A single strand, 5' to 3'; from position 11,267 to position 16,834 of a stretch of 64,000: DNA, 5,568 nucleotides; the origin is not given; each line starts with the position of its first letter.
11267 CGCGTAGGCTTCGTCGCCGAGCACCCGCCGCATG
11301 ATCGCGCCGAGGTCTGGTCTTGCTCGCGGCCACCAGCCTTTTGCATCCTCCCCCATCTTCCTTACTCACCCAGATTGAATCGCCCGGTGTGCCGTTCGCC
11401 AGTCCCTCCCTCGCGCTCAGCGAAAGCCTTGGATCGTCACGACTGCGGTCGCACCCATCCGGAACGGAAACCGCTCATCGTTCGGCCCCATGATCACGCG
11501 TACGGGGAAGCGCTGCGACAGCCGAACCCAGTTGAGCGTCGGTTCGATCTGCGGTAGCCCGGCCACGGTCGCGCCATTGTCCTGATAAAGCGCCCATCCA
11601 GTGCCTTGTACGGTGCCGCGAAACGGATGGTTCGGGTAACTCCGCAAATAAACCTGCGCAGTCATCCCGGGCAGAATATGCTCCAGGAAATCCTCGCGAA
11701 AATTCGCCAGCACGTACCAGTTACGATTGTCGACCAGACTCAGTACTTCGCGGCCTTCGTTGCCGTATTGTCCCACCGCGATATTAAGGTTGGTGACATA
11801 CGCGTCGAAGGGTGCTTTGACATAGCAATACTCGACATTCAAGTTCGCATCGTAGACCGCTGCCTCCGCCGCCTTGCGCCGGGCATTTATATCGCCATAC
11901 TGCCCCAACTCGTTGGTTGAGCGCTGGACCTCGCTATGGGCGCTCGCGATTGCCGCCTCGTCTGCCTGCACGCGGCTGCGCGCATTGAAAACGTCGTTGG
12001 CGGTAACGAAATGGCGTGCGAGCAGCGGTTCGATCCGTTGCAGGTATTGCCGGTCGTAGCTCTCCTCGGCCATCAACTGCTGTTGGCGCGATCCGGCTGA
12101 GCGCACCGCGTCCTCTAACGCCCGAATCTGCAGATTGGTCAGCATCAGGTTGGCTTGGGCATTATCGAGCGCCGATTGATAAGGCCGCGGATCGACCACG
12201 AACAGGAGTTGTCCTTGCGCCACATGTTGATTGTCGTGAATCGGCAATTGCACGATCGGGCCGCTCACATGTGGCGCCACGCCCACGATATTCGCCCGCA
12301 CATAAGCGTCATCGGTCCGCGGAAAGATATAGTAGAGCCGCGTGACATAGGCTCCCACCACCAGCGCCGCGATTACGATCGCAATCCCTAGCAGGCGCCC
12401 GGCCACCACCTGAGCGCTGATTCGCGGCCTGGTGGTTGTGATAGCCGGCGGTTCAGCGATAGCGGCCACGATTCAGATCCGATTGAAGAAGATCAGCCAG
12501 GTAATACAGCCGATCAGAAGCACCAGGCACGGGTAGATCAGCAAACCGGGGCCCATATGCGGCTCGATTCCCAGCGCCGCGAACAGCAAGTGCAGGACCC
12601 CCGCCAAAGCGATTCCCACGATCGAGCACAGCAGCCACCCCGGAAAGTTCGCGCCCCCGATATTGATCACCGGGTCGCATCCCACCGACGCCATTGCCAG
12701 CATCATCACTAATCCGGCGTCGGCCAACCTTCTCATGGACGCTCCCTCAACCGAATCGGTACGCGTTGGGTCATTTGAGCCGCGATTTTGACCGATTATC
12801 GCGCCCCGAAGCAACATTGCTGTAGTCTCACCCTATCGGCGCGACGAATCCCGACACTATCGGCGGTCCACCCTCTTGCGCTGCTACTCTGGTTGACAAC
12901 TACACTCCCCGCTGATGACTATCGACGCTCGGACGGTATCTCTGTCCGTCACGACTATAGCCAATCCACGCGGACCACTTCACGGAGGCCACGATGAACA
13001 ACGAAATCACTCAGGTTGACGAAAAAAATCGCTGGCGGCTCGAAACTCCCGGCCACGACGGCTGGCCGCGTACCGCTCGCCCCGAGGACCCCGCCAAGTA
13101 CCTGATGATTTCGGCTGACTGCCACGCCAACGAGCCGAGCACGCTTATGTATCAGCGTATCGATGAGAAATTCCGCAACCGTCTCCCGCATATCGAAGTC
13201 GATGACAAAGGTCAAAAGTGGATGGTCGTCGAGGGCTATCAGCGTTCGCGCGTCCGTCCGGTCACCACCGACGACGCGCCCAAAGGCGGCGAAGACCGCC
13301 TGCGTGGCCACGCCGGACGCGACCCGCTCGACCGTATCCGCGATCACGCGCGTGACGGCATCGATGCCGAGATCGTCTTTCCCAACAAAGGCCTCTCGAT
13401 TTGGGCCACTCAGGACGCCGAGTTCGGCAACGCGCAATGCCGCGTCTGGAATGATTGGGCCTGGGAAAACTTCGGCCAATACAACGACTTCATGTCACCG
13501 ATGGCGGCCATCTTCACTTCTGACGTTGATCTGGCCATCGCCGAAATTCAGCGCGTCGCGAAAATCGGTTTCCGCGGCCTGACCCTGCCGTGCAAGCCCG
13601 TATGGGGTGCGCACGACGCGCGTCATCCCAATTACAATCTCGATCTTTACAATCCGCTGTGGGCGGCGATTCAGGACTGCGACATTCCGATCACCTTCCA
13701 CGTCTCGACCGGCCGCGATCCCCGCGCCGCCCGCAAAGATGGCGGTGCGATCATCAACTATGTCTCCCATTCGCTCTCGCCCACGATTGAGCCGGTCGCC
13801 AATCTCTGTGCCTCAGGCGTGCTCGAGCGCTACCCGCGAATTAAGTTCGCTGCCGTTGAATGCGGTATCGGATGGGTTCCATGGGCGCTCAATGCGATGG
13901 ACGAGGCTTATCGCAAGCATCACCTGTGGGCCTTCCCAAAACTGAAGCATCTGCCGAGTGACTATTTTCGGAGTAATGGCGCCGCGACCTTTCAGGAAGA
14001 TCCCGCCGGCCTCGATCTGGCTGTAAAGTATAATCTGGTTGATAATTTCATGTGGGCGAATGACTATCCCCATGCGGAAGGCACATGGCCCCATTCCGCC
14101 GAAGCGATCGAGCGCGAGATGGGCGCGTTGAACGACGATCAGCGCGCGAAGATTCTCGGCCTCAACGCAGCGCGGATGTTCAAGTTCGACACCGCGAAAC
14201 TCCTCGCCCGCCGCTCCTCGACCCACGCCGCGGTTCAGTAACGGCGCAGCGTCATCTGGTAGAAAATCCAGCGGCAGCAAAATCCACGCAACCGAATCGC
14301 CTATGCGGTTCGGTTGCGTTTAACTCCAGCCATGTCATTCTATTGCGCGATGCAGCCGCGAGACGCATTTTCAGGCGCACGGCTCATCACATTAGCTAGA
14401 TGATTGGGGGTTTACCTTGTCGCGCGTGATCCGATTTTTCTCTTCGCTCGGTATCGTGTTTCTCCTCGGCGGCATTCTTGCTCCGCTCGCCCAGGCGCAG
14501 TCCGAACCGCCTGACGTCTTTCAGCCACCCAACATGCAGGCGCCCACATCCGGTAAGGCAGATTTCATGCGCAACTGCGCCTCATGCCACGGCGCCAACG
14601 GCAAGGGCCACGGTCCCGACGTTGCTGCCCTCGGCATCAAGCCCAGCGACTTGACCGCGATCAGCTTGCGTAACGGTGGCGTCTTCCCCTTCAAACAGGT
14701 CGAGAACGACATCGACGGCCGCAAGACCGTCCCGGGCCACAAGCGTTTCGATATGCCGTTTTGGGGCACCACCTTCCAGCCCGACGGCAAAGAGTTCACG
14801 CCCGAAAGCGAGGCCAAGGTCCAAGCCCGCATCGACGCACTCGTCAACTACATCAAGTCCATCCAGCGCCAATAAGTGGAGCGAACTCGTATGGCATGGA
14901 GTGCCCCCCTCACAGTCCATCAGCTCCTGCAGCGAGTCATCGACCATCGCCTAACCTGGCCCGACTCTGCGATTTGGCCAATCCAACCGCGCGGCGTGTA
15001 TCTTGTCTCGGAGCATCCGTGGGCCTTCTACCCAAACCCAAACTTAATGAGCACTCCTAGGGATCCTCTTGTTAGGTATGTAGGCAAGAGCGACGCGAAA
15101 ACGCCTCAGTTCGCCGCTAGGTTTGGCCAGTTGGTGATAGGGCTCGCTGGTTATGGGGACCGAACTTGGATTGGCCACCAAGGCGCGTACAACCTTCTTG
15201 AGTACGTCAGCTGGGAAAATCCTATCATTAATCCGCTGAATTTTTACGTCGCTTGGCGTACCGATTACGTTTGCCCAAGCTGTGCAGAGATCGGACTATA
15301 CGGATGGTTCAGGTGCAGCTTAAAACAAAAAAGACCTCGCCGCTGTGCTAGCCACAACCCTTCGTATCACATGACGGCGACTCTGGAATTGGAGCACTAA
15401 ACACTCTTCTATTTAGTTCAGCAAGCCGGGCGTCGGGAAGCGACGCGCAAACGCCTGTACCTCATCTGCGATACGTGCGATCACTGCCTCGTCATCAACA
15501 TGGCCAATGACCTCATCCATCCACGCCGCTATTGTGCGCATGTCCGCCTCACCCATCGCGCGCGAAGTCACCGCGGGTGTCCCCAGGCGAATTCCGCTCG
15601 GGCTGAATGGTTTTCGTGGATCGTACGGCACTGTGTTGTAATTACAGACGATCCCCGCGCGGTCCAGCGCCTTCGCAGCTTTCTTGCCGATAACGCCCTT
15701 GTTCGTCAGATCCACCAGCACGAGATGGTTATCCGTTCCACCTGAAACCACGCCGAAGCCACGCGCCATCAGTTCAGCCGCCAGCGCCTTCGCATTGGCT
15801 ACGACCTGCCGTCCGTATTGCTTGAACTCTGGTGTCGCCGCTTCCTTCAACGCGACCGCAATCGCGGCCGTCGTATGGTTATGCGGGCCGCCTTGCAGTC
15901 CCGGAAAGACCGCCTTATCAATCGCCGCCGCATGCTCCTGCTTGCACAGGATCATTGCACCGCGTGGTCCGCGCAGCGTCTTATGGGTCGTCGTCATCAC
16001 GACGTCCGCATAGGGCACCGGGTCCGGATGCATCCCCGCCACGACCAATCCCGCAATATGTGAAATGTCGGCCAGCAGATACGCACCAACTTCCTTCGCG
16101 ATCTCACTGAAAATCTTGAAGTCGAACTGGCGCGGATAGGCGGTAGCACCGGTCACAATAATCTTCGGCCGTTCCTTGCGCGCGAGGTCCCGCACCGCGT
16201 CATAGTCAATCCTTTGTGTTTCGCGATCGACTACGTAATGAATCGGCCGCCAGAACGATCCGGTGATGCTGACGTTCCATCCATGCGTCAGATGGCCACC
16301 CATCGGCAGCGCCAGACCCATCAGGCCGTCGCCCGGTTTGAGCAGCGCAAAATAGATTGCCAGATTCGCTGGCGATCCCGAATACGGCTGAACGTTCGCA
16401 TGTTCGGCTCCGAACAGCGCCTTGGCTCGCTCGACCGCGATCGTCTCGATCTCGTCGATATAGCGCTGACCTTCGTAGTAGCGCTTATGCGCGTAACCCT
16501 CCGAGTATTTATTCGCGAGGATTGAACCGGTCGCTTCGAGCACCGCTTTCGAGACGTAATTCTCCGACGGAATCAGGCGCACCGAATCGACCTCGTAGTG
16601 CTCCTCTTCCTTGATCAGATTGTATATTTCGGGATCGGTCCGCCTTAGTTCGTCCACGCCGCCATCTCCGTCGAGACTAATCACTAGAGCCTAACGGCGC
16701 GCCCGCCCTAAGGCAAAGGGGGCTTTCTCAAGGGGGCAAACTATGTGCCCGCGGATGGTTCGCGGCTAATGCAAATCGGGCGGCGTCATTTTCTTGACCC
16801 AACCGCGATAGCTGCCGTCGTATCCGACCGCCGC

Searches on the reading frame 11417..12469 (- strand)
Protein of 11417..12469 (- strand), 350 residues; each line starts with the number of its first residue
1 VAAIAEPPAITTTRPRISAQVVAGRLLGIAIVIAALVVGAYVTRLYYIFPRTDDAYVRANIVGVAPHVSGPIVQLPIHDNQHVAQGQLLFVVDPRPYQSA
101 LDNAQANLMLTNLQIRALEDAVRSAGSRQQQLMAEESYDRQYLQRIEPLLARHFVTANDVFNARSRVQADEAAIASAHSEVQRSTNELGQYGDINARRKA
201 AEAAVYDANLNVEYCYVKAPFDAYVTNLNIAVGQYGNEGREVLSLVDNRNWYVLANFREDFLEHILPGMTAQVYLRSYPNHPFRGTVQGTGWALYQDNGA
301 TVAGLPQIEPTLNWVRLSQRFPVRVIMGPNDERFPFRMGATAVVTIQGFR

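Call 8: search_protein_families(library=pfam, proteins=[window:11417-12469:-], max_evalue=0.001)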
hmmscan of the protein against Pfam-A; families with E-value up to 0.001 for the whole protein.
window:11417-12469:- (350 aa): 4 families
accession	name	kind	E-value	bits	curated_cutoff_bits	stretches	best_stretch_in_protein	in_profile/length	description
PF16576.10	HlyD_D23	-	2.6e-11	43.6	30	1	60-288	18-182/214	Barrel-sandwich domain of CusB or HlyD membrane-fusion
PF13533.13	Biotin_lipoyl_2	-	5.6e-10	39.2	29.8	1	64-93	3-32/32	Biotin-lipoyl like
PF13437.12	HlyD_3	-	3.3e-09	37.9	22.2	1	217-291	2-77/106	HlyD family secretion protein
PF00529.27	CusB_dom_1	-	0.00013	22.6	26.5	1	135-346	12-87/89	Cation efflux system protein CusB domain 1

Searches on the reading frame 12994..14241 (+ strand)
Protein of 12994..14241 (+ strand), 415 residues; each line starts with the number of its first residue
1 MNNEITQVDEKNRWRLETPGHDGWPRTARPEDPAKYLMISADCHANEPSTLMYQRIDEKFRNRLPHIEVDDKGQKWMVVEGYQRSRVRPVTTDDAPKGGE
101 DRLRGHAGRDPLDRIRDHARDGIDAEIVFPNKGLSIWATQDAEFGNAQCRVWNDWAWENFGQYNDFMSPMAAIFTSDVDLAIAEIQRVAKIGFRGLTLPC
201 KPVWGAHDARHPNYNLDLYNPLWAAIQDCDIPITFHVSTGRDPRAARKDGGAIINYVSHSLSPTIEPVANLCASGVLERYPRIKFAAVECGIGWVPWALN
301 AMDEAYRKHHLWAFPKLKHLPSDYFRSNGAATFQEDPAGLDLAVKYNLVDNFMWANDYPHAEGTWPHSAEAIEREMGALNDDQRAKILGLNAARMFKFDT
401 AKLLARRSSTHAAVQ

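Call 8: search_protein_families(library=pfam, proteins=[window:12994-14241:+], max_evalue=0.001)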
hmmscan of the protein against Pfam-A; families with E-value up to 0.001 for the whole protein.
window:12994-14241:+ (415 aa): 1 family
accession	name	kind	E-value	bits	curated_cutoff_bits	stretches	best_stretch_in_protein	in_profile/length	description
PF04909.20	Amidohydro_2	-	4.6e-29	102.5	26.4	1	66-398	11-289/289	Amidohydrolase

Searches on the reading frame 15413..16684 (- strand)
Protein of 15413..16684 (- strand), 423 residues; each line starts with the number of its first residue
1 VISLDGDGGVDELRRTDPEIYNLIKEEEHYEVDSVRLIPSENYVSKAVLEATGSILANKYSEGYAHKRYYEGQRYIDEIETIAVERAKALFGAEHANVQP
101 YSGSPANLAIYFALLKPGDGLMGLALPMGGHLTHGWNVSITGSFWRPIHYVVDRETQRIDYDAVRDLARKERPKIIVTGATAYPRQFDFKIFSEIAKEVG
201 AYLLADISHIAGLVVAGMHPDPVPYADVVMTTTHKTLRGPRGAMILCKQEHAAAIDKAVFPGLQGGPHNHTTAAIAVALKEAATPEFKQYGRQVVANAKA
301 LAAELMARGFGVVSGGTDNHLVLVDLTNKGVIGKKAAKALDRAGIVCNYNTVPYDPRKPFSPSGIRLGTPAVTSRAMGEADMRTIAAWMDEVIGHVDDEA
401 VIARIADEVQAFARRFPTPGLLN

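Call 8: search_protein_families(library=pfam, proteins=[window:15413-16684:-], max_evalue=0.001)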
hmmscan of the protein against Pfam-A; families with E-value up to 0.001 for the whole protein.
window:15413-16684:- (423 aa): 1 family
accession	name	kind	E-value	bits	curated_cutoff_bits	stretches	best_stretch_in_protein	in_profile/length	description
PF00464.25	SHMT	-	5.4e-158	526.2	27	1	14-389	2-399/399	Serine hydroxymethyltransferase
